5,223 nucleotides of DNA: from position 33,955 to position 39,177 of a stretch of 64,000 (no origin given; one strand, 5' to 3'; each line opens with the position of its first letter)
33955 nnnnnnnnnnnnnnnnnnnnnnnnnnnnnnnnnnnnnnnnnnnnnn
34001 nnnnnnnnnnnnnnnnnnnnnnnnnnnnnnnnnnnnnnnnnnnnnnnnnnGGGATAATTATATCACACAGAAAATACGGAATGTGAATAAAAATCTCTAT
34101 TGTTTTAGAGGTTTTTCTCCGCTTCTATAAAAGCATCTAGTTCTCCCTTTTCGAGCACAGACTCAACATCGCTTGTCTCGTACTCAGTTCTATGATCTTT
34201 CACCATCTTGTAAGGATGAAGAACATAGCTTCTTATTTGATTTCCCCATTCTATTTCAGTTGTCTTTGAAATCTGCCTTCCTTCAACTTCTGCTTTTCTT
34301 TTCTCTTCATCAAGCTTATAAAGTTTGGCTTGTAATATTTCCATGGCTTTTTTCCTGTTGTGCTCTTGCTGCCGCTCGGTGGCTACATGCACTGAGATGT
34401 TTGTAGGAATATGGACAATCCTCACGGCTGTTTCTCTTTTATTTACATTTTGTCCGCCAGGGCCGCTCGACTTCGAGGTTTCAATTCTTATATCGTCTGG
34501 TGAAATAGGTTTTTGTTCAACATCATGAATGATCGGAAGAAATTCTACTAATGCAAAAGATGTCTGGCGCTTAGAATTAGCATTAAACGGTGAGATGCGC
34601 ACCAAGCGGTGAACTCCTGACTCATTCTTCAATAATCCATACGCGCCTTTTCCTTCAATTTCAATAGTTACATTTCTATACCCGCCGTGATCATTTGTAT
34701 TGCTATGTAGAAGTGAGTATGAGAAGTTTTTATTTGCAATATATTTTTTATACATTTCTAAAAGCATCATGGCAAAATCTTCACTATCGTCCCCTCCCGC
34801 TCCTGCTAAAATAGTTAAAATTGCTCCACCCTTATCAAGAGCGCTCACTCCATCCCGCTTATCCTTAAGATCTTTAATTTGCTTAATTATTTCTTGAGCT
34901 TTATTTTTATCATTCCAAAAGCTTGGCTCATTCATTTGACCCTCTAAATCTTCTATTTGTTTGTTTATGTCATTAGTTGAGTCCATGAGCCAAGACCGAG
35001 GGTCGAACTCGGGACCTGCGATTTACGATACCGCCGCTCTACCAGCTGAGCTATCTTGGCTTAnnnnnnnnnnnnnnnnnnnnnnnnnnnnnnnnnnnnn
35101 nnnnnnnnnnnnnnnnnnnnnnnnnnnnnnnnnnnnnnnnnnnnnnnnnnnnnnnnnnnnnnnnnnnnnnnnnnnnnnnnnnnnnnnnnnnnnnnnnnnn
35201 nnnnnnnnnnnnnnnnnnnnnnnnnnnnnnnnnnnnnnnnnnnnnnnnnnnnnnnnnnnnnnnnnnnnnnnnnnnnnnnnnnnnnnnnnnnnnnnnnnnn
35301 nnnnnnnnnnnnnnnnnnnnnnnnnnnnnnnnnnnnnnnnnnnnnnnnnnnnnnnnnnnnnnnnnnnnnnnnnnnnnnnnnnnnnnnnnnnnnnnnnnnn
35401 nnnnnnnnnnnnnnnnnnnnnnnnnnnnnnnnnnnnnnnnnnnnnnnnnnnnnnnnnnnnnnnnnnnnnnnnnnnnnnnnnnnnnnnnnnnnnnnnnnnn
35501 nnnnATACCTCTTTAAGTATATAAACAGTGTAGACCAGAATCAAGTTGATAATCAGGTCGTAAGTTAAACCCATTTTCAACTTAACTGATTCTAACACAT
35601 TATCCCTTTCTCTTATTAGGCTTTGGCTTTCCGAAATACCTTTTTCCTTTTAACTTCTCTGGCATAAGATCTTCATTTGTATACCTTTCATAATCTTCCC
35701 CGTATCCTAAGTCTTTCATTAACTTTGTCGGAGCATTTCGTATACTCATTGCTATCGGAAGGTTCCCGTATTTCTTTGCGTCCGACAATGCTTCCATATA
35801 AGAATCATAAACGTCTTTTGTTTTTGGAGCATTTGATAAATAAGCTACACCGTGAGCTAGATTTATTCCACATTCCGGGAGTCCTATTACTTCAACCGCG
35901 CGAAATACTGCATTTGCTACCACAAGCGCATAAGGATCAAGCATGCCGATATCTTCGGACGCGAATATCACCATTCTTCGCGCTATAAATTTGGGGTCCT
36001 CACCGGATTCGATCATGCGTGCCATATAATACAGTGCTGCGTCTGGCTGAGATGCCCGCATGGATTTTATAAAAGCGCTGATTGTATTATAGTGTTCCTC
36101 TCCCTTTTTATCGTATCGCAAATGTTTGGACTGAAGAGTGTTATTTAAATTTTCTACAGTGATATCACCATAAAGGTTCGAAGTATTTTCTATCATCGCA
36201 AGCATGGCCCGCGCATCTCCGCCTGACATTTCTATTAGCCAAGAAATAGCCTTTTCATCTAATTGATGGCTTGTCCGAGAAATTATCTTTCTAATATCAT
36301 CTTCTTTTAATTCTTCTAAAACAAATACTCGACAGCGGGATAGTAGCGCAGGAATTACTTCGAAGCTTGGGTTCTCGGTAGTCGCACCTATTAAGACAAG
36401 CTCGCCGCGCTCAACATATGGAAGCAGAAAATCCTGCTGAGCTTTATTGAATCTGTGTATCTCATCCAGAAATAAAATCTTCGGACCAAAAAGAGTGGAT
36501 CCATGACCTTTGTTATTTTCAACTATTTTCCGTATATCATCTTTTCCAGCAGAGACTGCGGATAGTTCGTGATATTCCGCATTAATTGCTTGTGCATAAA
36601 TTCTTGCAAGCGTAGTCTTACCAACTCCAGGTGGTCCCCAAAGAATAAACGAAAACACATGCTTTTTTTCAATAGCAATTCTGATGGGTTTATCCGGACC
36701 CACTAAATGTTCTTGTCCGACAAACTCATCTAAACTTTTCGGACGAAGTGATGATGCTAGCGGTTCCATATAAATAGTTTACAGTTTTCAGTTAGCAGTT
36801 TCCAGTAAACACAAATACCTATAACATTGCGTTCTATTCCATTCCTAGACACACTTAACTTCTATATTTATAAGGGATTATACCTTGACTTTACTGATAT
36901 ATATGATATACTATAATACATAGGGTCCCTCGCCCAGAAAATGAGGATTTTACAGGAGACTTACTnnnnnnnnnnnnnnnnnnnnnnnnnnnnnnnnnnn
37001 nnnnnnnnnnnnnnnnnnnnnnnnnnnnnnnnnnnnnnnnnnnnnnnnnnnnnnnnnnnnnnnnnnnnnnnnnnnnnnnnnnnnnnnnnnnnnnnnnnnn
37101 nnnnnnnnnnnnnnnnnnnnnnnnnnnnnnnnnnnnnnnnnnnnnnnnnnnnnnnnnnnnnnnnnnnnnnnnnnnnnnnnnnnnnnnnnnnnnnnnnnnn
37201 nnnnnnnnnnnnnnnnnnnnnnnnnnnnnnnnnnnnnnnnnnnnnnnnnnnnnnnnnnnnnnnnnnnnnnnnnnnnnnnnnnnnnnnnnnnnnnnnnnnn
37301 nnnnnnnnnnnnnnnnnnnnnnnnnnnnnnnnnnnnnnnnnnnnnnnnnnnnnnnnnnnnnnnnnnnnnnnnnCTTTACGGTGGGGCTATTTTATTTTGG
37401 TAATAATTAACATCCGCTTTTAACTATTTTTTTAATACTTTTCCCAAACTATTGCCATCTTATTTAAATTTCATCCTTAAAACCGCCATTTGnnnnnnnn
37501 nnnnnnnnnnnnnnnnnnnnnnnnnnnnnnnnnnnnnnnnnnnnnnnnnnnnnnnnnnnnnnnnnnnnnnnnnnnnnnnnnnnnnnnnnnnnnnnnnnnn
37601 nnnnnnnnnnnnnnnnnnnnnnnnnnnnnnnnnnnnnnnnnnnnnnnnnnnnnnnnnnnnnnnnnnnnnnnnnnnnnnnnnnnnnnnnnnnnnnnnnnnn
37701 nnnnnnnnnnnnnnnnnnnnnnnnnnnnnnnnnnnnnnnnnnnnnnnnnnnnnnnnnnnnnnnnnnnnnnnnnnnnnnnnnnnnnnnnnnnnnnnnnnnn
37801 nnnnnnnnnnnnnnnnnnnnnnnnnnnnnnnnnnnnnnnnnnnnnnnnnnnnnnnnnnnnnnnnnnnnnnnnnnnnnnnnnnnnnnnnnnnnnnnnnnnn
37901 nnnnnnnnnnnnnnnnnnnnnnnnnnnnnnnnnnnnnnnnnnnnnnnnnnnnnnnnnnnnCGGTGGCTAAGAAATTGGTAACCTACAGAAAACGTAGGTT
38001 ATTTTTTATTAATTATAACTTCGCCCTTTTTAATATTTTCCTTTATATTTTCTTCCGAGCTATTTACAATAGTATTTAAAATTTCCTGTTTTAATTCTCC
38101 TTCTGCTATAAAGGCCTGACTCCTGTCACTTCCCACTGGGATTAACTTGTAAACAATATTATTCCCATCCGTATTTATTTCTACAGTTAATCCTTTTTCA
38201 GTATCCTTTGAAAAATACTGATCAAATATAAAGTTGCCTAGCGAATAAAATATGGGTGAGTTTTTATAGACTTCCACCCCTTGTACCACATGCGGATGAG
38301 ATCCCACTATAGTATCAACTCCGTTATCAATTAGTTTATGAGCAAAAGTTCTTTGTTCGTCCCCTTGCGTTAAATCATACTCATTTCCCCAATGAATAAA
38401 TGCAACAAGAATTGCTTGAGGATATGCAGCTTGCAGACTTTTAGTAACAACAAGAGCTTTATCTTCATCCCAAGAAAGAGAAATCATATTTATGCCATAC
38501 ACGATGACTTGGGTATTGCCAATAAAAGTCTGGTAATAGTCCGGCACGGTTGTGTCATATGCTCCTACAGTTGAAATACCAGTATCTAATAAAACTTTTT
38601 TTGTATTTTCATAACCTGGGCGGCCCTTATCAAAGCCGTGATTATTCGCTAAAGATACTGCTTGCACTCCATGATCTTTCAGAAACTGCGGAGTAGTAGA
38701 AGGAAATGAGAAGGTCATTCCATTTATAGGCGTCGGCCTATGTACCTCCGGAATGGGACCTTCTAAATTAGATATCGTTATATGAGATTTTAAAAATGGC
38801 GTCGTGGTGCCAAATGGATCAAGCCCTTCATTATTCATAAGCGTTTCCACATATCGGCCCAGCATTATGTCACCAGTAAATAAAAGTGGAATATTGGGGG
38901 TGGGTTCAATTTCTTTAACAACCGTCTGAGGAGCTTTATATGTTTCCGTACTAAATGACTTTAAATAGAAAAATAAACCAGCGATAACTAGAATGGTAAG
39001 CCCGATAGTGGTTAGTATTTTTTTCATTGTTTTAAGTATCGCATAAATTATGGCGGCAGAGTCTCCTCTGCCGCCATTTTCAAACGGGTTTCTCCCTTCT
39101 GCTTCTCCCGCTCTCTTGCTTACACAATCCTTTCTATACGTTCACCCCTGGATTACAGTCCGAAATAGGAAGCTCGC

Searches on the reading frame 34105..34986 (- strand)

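Call 87: search_protein_families(library=pfam, proteins=[window:34105-34986:-], max_evalue=0.00001)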
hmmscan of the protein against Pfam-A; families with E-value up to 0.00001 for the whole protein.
window:34105-34986:- (293 aa): 2 families
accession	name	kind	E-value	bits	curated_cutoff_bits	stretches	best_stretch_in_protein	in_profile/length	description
PF03462.23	PCRF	-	8.9e-41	140.3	24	1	50-147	97-194/194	PCRF domain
PF00472.26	RF-1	-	3.5e-37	127.3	35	1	160-266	6-116/116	RF-1 domain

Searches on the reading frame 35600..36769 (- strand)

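Call 79: search_protein_families(library=pfam, proteins=[window:35600-36769:-])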
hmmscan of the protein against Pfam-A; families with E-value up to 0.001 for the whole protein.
window:35600-36769:- (389 aa): 12 families
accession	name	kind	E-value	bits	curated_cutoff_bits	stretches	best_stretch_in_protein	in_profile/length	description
PF12002.13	MgsA_C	-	1.8e-46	158.5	27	1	240-380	2-149/167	MgsA AAA+ ATPase C terminal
PF16193.11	AAA_assoc_2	-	1.8e-22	79.8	34.3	1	168-238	5-81/81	AAA C-terminal domain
PF00004.35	AAA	-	6.6e-18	65.9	21.2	1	42-150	2-127/131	ATPase family associated with various cellular activities (AAA)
PF05496.18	RuvB_N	-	1.8e-14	54.3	27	1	8-125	1-114/159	Holliday junction DNA helicase RuvB P-loop domain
PF07728.20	AAA_5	-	1.3e-09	38.6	22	1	41-130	2-101/139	AAA domain (dynein-related subfamily)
PF00158.32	Sigma54_activat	-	3.2e-05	24.1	20.2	0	98-134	96-132/168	Sigma-54 interaction domain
PF01078.27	Mg_chelatase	-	3.5e-05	23.8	20.3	0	27-68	13-56/207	Magnesium chelatase, subunit ChlI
PF13173.12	AAA_14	-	5.2e-05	23.7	27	1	42-128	6-97/129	AAA domain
PF13191.12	AAA_16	-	0.00019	22.4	32.6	0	41-65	27-51/167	AAA ATPase domain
PF13401.12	AAA_22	-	0.00021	22.1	27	0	42-66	9-36/130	AAA domain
PF20720.3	nSTAND3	-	0.00033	20.8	27.2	0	41-87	20-65/155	Novel STAND NTPase 3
PF07724.20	AAA_2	-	0.00042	20.8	27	0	37-124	2-104/166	AAA domain (Cdc48 subfamily)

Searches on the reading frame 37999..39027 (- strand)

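Call 79: search_protein_families(library=pfam, proteins=[window:37999-39027:-])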
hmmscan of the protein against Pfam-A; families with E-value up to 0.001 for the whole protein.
window:37999-39027:- (342 aa): 1 family
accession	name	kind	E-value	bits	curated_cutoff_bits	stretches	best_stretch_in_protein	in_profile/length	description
PF09587.15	PGA_cap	-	4.6e-52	177.5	27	1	48-270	2-255/255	Bacterial capsule synthesis protein PGA_cap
